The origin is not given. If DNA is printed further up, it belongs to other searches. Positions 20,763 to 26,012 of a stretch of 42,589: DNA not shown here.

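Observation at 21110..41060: Unassigned ~200-aa ConA-like beta-sandwich module present in nine copies on three surface proteins (candidate new carbohydrate-binding family)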

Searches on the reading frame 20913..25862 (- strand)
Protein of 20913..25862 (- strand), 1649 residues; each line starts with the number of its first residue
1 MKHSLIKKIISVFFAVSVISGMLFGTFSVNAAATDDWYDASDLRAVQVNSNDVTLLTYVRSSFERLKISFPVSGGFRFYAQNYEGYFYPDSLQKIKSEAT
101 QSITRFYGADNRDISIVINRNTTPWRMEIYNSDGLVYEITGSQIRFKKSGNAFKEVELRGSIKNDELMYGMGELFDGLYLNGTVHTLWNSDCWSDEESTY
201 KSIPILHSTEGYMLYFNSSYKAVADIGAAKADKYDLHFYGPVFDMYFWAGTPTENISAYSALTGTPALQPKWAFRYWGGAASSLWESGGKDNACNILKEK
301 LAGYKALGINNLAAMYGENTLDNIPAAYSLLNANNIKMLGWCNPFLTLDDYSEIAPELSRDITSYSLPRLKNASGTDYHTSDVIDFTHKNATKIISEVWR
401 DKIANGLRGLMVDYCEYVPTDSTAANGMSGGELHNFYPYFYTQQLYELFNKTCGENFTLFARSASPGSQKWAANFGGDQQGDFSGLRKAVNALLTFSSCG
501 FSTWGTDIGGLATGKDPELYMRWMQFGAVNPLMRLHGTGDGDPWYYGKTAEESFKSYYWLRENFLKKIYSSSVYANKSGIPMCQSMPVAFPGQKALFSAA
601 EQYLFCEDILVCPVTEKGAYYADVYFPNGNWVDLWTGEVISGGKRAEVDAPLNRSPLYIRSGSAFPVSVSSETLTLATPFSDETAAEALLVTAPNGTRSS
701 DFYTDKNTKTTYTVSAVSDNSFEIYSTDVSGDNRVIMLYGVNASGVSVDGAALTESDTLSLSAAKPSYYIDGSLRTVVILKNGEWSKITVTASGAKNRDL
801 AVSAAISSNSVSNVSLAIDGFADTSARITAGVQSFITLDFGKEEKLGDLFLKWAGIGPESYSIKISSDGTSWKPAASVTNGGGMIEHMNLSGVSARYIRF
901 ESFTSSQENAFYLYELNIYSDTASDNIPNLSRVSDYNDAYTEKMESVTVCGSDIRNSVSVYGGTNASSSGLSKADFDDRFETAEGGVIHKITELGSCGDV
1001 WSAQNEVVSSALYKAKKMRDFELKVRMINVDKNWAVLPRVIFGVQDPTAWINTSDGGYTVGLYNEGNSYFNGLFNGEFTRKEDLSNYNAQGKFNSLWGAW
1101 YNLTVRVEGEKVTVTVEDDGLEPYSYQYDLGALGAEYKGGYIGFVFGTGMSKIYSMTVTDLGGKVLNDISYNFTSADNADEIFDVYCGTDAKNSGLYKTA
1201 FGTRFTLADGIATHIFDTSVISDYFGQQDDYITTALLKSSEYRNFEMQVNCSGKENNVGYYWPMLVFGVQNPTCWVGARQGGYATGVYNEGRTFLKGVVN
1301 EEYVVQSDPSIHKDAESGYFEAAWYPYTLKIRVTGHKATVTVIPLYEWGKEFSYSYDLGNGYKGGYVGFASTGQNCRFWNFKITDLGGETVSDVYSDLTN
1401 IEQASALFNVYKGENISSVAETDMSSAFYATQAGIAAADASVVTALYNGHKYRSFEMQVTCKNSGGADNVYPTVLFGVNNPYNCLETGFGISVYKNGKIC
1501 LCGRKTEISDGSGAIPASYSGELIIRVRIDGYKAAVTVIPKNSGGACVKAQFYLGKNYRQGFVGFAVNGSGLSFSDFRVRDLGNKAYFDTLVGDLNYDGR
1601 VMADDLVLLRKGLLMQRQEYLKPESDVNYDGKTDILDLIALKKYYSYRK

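Call 6: search_protein_families(library=pfam, proteins=[window:20913-25862:-], max_evalue=0.1)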
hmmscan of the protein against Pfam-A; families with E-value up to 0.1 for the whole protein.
window:20913-25862:- (1649 aa): 7 families
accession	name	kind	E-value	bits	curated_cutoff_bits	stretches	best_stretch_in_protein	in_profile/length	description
PF01055.32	Glyco_hydro_31_2nd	-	2.4e-40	139.3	23.5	1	330-570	70-327/328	Glycosyl hydrolases family 31 TIM-barrel domain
PF21365.3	Glyco_hydro_31_3rd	-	1.3e-21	77.3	24.4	1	579-663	1-85/87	Glycosyl hydrolase family 31 C-terminal domain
PF13802.12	Gal_mutarotas_2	-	1.3e-13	52.1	27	1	117-222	59-181/184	Glycosyl hydrolase 31 N-terminal galactose mutarotase-like domain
PF22633.2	F5_F8_type_C_2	-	5.4e-10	40.2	27.8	1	817-900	2-91/91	NedA-like, galactose-binding domain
PF00754.31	F5_F8_type_C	-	8.7e-10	39.2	28.2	1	807-914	6-124/127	F5/8 type C domain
PF00404.24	Dockerin_1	-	1.5e-07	31.9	22.9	1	1593-1644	2-55/57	Dockerin type I domain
PF06439.18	3keto-disac_hyd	-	0.001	19.6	26.8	1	982-1119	27-146/187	3-keto-disaccharide hydrolase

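Call 38: search_protein_families(library=ncbifam, max_evalue=0.01, proteins=[window:20913-25862:-])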
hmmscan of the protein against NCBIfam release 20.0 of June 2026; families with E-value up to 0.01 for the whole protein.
window:20913-25862:- (1649 aa): 3 families
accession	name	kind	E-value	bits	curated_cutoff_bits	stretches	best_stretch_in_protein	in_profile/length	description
NF007940.0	PRK10658.1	equivalog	5.2e-77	259.9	606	2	382-738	384-738/771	alpha-xylosidase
NF007746.0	PRK10426.1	equivalog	6.3e-56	190.1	553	1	329-668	322-673/683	alpha-glucosidase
NF040948.1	alpha_gluc_MalA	equivalog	2.5e-44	151.6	800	2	432-669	368-610/627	alpha-glucosidase MalA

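Call 83: list_cluster_members(proteins=[window:20913-25862:-, window:34338-38717:-, window:38754-41219:-])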
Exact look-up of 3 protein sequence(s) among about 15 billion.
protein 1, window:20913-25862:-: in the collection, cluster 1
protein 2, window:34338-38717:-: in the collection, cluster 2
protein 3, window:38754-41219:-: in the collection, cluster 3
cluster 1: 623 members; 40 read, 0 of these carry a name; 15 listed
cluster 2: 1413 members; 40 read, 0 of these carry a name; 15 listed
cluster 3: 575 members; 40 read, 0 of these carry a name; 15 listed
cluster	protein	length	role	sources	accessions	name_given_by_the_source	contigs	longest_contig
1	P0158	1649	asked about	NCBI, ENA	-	-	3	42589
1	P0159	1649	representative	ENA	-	-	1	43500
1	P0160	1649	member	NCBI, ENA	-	-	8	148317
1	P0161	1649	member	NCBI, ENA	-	-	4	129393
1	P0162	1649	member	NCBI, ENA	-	-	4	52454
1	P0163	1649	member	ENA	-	-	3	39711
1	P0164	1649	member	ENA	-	-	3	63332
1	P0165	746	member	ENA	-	-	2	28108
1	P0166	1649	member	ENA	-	-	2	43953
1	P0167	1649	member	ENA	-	-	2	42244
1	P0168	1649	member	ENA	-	-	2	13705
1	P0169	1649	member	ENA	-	-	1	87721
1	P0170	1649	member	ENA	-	-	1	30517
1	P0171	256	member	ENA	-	-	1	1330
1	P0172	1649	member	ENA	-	-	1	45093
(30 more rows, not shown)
